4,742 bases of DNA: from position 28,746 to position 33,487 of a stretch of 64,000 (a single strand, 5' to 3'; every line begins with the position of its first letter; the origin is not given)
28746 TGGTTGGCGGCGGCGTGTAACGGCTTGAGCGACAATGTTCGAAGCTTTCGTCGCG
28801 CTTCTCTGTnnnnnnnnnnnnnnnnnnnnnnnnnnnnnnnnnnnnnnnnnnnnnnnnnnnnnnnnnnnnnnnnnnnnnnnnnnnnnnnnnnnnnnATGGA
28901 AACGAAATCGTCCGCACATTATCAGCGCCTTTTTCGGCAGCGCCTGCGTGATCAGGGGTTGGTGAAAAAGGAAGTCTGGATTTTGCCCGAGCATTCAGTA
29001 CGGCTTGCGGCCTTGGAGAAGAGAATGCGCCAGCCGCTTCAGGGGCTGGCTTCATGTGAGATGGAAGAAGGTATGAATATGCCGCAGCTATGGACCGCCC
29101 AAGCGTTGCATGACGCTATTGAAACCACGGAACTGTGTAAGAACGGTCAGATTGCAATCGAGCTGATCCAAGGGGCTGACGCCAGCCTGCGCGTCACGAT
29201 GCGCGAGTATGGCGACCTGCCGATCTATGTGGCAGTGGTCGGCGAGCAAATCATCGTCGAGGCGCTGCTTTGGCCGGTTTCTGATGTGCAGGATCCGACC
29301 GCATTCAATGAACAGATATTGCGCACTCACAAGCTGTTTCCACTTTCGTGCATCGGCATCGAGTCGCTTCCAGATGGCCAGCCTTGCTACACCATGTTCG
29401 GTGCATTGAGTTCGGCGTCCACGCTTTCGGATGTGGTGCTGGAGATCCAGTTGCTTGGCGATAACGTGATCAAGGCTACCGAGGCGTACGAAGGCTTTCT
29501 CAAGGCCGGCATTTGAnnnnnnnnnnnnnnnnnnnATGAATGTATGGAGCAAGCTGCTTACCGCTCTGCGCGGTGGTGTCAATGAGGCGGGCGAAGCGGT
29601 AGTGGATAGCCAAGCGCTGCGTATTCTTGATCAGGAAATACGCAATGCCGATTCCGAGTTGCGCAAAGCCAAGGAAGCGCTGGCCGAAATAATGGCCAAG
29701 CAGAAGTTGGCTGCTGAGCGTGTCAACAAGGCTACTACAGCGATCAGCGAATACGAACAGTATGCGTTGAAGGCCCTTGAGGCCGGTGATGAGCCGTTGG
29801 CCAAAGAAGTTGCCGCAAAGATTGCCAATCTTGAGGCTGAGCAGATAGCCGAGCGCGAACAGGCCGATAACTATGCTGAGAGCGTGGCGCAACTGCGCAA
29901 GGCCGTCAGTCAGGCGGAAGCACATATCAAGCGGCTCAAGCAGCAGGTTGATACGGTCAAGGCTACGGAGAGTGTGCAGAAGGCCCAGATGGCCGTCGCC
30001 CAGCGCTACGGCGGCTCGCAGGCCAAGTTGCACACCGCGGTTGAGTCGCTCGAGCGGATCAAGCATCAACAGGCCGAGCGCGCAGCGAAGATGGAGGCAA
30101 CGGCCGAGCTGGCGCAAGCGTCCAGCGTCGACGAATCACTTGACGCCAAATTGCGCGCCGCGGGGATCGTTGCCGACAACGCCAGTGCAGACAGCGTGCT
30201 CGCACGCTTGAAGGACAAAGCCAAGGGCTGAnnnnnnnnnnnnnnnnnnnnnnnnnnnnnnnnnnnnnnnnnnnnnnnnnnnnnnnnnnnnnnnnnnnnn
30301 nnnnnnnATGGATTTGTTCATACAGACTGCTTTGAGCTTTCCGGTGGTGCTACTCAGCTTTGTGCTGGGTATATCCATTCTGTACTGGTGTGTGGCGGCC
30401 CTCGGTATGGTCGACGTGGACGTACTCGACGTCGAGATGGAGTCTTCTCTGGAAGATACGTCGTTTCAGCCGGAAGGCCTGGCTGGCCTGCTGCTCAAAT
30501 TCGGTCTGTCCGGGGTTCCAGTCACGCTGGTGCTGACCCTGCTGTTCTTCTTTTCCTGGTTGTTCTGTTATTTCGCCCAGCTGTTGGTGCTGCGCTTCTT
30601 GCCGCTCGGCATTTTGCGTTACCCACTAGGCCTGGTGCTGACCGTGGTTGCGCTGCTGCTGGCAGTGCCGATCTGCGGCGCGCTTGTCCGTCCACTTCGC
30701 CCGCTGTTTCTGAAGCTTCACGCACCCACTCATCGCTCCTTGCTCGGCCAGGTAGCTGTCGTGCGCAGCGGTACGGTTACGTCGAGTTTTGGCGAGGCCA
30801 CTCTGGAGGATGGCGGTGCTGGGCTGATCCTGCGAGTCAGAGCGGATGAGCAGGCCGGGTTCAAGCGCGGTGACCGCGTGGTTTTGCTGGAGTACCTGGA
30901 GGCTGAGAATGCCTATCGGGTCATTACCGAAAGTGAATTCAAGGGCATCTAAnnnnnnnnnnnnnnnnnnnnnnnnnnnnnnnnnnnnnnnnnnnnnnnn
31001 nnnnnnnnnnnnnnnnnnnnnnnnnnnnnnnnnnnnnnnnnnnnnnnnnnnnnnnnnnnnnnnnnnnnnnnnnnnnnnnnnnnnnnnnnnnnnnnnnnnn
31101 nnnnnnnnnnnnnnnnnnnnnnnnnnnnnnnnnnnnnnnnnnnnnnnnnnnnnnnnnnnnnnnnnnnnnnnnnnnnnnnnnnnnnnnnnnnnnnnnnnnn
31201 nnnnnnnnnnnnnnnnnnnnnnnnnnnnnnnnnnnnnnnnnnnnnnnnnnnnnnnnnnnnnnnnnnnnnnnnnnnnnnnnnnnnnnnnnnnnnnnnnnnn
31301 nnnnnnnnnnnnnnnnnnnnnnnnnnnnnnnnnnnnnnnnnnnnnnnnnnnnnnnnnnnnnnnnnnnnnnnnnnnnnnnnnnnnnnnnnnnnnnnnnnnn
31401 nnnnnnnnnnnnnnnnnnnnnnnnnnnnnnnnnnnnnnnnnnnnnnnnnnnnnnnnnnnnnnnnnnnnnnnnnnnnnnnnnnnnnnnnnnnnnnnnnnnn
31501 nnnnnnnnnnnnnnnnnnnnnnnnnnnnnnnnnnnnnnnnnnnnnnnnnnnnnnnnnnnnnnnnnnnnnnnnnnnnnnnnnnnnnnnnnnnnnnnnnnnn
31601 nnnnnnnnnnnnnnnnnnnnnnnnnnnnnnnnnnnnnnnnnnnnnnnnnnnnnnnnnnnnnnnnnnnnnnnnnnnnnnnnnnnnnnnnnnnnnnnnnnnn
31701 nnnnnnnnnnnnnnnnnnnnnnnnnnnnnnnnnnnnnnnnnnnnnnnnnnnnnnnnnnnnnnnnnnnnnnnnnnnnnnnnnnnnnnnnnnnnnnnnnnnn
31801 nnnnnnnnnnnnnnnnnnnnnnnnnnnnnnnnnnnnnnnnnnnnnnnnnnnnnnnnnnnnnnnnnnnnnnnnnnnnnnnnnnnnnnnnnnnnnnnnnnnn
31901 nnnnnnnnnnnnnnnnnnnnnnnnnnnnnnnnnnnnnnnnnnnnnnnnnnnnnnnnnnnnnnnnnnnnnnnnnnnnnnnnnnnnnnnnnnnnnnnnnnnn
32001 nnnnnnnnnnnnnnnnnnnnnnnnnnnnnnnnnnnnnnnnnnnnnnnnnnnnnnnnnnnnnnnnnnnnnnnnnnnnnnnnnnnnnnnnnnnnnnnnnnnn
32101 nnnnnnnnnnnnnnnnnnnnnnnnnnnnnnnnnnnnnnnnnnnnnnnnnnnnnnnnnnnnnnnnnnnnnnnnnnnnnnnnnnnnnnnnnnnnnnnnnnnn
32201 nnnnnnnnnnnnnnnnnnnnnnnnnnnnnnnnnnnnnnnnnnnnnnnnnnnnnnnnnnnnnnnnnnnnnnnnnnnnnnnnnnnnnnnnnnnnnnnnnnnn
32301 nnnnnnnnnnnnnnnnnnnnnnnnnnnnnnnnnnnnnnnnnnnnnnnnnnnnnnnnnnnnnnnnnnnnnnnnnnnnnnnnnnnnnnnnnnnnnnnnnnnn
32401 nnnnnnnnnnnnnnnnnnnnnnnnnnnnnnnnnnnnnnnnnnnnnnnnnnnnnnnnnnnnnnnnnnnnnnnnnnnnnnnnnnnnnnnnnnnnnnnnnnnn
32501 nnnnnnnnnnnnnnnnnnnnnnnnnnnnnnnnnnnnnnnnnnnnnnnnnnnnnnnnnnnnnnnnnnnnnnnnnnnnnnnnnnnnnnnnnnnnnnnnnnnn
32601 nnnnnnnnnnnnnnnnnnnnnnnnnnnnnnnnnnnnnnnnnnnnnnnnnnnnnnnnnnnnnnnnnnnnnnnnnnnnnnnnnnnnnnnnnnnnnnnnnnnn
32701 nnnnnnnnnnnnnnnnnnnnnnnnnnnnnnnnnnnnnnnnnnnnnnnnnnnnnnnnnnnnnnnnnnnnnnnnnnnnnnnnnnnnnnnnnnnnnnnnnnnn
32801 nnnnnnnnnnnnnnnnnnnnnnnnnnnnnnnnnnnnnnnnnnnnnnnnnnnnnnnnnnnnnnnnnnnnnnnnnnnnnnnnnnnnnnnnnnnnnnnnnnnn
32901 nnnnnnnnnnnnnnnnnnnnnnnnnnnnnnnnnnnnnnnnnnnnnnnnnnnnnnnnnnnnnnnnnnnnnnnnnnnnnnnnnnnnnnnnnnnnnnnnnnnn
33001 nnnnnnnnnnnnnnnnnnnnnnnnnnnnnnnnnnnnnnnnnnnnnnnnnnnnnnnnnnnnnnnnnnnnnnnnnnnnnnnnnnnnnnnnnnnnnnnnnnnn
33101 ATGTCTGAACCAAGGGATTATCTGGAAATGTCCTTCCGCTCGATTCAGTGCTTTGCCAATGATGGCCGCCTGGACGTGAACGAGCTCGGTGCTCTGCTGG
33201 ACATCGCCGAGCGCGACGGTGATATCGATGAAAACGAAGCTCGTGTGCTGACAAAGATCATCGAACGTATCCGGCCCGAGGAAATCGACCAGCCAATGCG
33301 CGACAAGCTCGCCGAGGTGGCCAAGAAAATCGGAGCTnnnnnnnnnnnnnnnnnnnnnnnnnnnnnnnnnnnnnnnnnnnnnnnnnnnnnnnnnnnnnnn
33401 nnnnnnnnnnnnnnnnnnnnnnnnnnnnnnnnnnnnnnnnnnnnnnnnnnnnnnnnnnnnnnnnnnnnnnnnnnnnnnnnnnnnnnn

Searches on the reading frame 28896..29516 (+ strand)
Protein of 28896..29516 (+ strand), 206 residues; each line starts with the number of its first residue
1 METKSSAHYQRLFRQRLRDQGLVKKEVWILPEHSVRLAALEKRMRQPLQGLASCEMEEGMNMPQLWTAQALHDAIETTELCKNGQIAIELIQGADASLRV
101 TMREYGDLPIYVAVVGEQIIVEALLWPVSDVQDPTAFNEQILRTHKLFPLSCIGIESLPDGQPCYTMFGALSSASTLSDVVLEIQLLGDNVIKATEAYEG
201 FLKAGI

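Call 6: search_protein_families(library=pfam, proteins=[window:28896-29516:+], max_evalue=0.01)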
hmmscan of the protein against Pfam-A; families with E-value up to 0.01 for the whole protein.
window:28896-29516:+ (206 aa): 1 family
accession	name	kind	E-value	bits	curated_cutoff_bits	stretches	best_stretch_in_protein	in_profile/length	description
PF09938.14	DUF2170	-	1.4e-51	174.3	27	1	66-202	2-137/137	Uncharacterized protein conserved in bacteria (DUF2170)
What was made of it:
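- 28896..29516 (+): bacA homologue: a DUF2170 (CesT/Tir-like) protein with a 65-aa N-terminal extension. First gene of the operon. Pfam DUF2170 E 1.4e-51 (call 6).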

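Call 7: search_protein_families(library=ncbifam, proteins=[window:28896-29516:+], max_evalue=0.01)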
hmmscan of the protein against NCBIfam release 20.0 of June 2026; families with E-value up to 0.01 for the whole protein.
window:28896-29516:+ (206 aa): 1 family
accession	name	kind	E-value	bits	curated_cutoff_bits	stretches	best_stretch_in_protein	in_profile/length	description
NF050185.1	BflmRegBacAPseudo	equivalog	4.4e-100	333.3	300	1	1-204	1-204/206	biofilm formation regulator BacA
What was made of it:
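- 28896..29516 (+): NCBIfam 'biofilm formation regulator BacA', 333 bits against a cut-off of 300 (call 7).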

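Call 8: search_protein_families(library=padloc, proteins=[window:28896-29516:+], max_evalue=0.01)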
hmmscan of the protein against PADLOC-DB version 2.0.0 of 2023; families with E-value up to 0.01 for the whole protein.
window:28896-29516:+ (206 aa): 0 families

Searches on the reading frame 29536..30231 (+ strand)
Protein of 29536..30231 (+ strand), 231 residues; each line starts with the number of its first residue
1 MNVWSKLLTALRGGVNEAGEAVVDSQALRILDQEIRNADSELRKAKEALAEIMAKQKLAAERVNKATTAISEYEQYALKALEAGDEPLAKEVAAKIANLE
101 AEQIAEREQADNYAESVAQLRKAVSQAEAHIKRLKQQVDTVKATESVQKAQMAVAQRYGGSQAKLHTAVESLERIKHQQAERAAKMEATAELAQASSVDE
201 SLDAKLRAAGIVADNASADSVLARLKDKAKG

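Call 6: search_protein_families(library=pfam, proteins=[window:29536-30231:+], max_evalue=0.01)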
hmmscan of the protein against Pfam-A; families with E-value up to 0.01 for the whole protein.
window:29536-30231:+ (231 aa): 1 family
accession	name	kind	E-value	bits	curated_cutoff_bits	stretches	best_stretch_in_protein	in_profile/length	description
PF04012.17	PspA_IM30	-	7.8e-53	179.8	33.9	1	2-228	1-217/220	PspA/IM30 family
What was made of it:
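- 29536..30231 (+): YjfJ-type PspA/IM30 protein (bacB homologue). Pfam PspA_IM30 E 7.8e-53 (call 6).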

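Call 7: search_protein_families(library=ncbifam, proteins=[window:29536-30231:+], max_evalue=0.01)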
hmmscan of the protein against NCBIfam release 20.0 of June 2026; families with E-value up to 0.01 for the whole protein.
window:29536-30231:+ (231 aa): 3 families
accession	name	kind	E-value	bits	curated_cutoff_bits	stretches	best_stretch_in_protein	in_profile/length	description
TIGR02169.1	SMC_prok_A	equivalog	0.0025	15.5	729.4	1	20-202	225-405/1165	chromosome segregation protein SMC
TIGR00604.1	rad3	subfamily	0.0032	16.1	246.95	1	53-198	240-387/706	DNA repair helicase (rad3)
TIGR02977.1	phageshock_pspA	equivalog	0.0051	16.6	242.95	1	29-229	30-217/219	phage shock protein PspA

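Call 8: search_protein_families(library=padloc, proteins=[window:29536-30231:+], max_evalue=0.01)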
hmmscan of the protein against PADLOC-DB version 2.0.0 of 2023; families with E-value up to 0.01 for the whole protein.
window:29536-30231:+ (231 aa): 6 families
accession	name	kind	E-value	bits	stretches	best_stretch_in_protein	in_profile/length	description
PDLC03865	LmuB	-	1.2e-05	21.7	1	26-188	573-728/1007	-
PDLC00551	JetC2|JetC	-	0.00014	17.8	1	23-196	803-975/1365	DUF3584 domain; MukB-like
PDLC00550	JetC2|JetC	-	0.00022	17.1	1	39-189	409-565/1355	DUF3584 domain; MukB-like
PDLC00582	JetC3|JetC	-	0.0018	14.1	1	31-194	370-953/1472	DUF3584 domain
PDLC02722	PbeC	-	0.0042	13.8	1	39-188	356-500/643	PbeC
PDLC00581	JetC3|JetC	-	0.0092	11.8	0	31-191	745-904/1473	DUF3584 domain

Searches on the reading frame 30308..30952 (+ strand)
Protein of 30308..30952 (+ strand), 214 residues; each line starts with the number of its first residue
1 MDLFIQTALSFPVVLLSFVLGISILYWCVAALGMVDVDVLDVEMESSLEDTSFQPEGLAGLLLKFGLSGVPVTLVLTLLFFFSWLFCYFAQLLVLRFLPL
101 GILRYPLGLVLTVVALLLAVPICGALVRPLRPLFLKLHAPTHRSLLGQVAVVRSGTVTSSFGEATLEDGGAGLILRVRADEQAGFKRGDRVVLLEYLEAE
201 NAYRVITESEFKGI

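Call 6: search_protein_families(library=pfam, proteins=[window:30308-30952:+], max_evalue=0.01)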
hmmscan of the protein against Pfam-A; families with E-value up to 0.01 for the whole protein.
window:30308-30952:+ (214 aa): 0 families

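Call 7: search_protein_families(library=ncbifam, proteins=[window:30308-30952:+], max_evalue=0.01)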
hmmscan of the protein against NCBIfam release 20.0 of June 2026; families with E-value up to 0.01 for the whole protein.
window:30308-30952:+ (214 aa): 0 families

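Call 8: search_protein_families(library=padloc, proteins=[window:30308-30952:+], max_evalue=0.01)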
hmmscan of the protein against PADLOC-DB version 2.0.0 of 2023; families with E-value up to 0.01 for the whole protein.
window:30308-30952:+ (214 aa): 0 families

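Call 49: search_protein_families(library=pfam, proteins=[window:30308-30949:+], max_evalue=10)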
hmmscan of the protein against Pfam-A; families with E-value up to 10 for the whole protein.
window:30308-30949:+ (214 aa): 2 families
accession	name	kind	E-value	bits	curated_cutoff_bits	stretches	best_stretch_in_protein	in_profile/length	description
PF00122.25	E1-E2_ATPase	-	0.061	13.3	28.1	1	47-118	100-173/181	E1-E2 ATPase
PF05354.17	Phage_attach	-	0.13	13.3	26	1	150-206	35-84/99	Phage Head-Tail Attachment protein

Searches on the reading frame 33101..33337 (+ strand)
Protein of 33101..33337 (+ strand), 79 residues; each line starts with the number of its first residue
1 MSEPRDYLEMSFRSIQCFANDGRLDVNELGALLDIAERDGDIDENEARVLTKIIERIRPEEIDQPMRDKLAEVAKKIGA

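Call 49: search_protein_families(library=pfam, proteins=[window:33101-33337:+], max_evalue=10)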
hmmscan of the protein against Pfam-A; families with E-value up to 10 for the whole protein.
window:33101-33337:+ (79 aa): 7 families
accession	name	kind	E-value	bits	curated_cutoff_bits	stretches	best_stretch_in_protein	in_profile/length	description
PF05099.18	TerB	-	0.013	16.2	24.4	1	20-57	71-106/118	Tellurite resistance protein TerB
PF03460.22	NIR_SIR_ferr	-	0.013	15.7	24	1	14-41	11-38/69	Nitrite/Sulfite reductase ferredoxin-like half domain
PF13317.11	DUF4088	-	0.024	14.6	23.8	1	21-74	166-219/227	Protein of unknown function (DUF4088)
PF13499.12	EF-hand_7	-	0.026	15.3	30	1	20-53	15-48/67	EF-hand domain pair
PF04391.17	DUF533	-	0.036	14.1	29.6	1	29-70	74-116/178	Protein of unknown function (DUF533)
PF13405.12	EF-hand_6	-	0.056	13.7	25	1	19-34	12-27/30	EF-hand domain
PF09076.15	Crystall_2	-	0.23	11.7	25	1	13-30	10-26/70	Beta/Gamma crystallin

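Call 60: search_solved_structures(query=A5, max_evalue=10)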
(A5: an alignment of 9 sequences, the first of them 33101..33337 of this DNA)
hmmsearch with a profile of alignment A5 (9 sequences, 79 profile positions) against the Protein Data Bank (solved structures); distinct sequences matched with E-value up to 10: 205 (the best 60 are shown).
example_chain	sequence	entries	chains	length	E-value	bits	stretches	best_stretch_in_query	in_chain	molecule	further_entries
5i0i_E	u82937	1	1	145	0.0029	20.9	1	27-69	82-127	Calmodulin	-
1deg_A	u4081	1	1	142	0.003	20.8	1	25-69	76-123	CALMODULIN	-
8aht_A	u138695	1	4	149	0.0063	19.8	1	27-69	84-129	Calmodulin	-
1qs7_A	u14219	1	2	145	0.0069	19.7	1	27-69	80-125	CALMODULIN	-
1qtx_A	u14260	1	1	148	0.008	19.5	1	27-69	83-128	PROTEIN (CALMODULIN)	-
7jts_t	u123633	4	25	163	0.0093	19.2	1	27-69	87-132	Calmodulin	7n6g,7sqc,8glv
9u9d_A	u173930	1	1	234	0.013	18.8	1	27-69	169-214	Myosin light chain kinase, smooth muscle, deglutamylated form,Green fluorescent protein,Ca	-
1xfu_O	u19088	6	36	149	0.015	18.6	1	27-69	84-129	Calmodulin 2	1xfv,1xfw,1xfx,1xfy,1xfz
8k9z_B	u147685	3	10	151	0.015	18.6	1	27-69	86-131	Calmodulin-2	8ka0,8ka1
1ggz_A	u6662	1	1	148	0.015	18.5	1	27-69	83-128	CALMODULIN-RELATED PROTEIN NB-1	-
5tp5_A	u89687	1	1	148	0.016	18.5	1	27-70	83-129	Calmodulin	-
1y6w_A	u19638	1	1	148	0.016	18.4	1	27-69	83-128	Calmodulin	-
9y6s_8M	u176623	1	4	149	0.017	18.4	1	27-69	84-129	Calmodulin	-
8q6t_E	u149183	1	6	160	0.017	18.4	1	16-69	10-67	Myosin regulatory light chain 2, ventricular/cardiac muscle isoform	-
9ya0_SA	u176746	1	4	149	0.018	18.3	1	27-69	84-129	Calmodulin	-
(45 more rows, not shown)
